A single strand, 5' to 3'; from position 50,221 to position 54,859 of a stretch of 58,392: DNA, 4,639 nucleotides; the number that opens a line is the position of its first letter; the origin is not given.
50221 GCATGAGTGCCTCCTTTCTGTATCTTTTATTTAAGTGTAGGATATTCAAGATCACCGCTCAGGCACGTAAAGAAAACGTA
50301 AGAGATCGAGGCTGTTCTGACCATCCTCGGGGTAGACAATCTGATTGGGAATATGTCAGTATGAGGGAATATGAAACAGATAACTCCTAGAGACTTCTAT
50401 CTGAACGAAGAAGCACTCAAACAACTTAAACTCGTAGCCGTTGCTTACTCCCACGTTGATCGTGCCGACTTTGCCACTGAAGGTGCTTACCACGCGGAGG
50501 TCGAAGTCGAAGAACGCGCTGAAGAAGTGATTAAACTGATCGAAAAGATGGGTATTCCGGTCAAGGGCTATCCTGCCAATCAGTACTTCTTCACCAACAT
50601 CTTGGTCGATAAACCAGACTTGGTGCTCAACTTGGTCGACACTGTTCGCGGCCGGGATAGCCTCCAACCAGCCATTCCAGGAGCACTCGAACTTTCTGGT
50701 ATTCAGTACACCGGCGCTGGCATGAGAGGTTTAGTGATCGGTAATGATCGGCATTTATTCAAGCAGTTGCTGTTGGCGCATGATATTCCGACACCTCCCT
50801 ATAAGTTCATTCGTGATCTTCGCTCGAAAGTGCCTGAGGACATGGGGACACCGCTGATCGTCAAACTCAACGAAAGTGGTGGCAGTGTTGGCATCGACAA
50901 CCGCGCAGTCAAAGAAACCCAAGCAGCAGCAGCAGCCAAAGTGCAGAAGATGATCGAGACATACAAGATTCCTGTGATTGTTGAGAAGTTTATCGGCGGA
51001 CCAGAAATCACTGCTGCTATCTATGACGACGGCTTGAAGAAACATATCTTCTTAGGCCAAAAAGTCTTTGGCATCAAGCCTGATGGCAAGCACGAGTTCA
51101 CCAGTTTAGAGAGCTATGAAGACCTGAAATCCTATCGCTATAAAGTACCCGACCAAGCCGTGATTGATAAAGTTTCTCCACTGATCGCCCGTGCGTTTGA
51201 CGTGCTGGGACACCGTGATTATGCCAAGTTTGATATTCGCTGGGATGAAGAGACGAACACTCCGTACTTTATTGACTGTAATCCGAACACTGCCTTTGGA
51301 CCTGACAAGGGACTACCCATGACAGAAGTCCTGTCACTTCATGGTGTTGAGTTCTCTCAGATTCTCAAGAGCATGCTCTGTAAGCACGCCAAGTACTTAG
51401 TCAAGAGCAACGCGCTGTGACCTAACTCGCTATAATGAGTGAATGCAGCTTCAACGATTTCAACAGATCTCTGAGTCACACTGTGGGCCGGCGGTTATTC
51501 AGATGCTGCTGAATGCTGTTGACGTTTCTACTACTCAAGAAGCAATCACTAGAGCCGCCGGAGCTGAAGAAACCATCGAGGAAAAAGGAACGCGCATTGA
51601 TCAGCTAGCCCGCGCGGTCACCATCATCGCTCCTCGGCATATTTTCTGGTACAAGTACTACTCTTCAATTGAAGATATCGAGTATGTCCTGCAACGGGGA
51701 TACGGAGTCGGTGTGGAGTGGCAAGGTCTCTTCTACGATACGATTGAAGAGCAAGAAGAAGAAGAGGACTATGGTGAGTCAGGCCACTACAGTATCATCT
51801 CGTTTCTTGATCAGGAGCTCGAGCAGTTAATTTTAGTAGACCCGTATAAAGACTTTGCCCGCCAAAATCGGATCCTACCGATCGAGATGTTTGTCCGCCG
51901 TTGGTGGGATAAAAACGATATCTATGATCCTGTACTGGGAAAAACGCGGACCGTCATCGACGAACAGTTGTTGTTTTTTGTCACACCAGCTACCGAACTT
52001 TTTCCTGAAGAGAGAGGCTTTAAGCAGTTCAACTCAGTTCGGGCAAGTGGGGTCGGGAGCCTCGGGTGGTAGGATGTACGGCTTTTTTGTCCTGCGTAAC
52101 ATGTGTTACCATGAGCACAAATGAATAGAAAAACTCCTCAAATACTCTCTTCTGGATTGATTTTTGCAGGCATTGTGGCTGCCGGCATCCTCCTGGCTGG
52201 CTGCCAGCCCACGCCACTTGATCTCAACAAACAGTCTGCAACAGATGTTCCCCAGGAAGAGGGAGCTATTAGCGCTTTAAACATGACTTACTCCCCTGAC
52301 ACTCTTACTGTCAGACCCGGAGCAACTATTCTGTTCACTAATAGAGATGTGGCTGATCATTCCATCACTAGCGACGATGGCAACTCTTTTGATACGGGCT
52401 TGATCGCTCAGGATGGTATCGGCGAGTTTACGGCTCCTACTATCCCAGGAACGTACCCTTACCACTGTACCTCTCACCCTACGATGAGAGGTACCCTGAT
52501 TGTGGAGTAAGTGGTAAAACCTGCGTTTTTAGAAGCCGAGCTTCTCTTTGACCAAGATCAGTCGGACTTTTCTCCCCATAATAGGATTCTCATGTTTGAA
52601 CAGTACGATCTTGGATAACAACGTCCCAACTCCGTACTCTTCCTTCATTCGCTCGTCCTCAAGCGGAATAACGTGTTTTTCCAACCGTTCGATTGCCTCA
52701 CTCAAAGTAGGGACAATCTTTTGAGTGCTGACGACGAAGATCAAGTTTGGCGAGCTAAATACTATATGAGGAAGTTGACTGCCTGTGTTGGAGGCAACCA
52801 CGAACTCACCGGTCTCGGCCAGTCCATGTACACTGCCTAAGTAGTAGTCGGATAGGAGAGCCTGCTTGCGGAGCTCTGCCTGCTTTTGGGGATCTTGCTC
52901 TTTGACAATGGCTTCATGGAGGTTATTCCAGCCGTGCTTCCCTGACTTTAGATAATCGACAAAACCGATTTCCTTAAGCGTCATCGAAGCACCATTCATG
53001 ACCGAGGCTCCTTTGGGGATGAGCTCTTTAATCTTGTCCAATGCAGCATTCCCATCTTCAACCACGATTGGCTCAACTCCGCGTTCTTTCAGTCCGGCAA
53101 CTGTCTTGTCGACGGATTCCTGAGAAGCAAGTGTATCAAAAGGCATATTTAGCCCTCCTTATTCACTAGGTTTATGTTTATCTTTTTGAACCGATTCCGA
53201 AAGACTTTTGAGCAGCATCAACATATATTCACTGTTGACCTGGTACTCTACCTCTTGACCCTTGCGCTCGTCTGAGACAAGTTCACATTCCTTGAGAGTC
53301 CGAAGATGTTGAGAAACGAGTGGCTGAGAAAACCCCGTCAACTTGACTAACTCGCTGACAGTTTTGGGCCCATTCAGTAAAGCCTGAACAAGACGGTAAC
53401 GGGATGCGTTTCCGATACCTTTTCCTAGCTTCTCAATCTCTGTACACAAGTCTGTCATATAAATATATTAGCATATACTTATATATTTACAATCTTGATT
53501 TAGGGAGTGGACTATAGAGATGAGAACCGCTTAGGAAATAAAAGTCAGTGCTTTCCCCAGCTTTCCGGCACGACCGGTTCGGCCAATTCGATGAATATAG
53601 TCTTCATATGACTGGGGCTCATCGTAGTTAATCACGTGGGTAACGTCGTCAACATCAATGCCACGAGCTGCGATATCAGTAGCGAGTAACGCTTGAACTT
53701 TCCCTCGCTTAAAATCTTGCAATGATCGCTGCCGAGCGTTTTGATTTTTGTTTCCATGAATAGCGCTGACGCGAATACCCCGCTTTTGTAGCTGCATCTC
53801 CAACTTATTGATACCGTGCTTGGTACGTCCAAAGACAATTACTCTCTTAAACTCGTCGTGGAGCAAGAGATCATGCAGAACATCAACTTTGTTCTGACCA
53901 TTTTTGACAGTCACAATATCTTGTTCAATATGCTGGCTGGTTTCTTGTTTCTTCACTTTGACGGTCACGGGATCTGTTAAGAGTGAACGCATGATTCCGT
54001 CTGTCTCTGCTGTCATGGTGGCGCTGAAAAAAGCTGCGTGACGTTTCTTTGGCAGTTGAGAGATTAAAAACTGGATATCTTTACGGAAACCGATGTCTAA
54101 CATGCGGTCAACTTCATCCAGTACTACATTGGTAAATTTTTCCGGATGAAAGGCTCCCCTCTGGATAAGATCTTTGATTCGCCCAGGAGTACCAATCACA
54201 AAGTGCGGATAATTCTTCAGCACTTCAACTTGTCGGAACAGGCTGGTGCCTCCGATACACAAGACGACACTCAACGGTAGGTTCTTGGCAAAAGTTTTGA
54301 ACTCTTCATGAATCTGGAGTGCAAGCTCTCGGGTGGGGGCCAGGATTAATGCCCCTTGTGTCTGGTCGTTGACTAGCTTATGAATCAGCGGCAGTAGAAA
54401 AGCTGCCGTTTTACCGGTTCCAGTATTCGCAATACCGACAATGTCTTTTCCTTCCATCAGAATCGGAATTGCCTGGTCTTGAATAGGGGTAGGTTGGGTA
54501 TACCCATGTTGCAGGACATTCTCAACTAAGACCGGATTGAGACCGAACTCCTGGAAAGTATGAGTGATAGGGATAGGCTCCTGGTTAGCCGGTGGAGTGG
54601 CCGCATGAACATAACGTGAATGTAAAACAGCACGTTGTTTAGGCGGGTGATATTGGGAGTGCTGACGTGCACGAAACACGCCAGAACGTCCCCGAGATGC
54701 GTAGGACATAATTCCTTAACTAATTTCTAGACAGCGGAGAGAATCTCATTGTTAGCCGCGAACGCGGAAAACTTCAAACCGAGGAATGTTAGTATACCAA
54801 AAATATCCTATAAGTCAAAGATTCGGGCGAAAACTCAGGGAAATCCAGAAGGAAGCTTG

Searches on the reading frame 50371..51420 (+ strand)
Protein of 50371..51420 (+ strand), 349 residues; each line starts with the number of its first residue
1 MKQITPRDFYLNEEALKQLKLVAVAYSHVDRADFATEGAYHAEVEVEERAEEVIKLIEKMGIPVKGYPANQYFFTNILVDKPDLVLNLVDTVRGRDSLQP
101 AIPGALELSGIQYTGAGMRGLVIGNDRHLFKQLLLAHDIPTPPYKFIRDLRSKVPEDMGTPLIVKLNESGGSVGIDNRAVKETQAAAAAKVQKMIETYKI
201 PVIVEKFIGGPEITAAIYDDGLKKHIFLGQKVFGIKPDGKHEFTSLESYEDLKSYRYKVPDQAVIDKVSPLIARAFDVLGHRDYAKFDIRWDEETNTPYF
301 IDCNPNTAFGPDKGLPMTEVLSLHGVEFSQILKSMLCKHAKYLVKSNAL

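Call 68: search_protein_families(library=pfam, proteins=[window:50371-51420:+])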
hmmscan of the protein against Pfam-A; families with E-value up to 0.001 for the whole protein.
window:50371-51420:+ (349 aa): 1 family
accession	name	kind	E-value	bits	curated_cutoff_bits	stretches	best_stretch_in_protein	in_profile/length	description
PF07478.18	Dala_Dala_lig_C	-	1.5e-13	51.2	24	1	149-336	26-203/204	D-ala D-ala ligase C-terminus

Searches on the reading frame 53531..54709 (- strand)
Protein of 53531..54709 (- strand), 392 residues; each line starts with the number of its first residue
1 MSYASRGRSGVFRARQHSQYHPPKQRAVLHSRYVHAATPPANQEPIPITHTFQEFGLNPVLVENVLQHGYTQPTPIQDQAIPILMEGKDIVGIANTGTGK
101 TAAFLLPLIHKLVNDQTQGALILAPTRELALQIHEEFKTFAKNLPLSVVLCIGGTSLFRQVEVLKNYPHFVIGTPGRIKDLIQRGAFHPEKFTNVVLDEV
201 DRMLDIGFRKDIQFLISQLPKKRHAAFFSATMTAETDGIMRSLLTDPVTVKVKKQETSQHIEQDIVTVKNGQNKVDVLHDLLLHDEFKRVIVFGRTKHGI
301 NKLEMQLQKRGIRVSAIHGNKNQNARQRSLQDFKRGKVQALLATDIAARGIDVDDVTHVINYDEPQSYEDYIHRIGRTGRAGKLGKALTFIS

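Call 43: search_protein_families(library=pfam, proteins=[window:53531-54709:-])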
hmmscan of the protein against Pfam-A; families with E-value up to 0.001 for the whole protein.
window:53531-54709:- (392 aa): 3 families
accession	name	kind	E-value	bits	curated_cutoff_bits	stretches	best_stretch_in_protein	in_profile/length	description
PF00270.35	DEAD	-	1.7e-46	158.5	26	1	74-235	1-163/167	DEAD/DEAH box helicase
PF00271.37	Helicase_C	-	2.1e-33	115.3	23.5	1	274-382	2-110/110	Helicase conserved C-terminal domain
PF04851.21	ResIII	-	4.4e-07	30.4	22.5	1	77-206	8-141/164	Type III restriction enzyme, res subunit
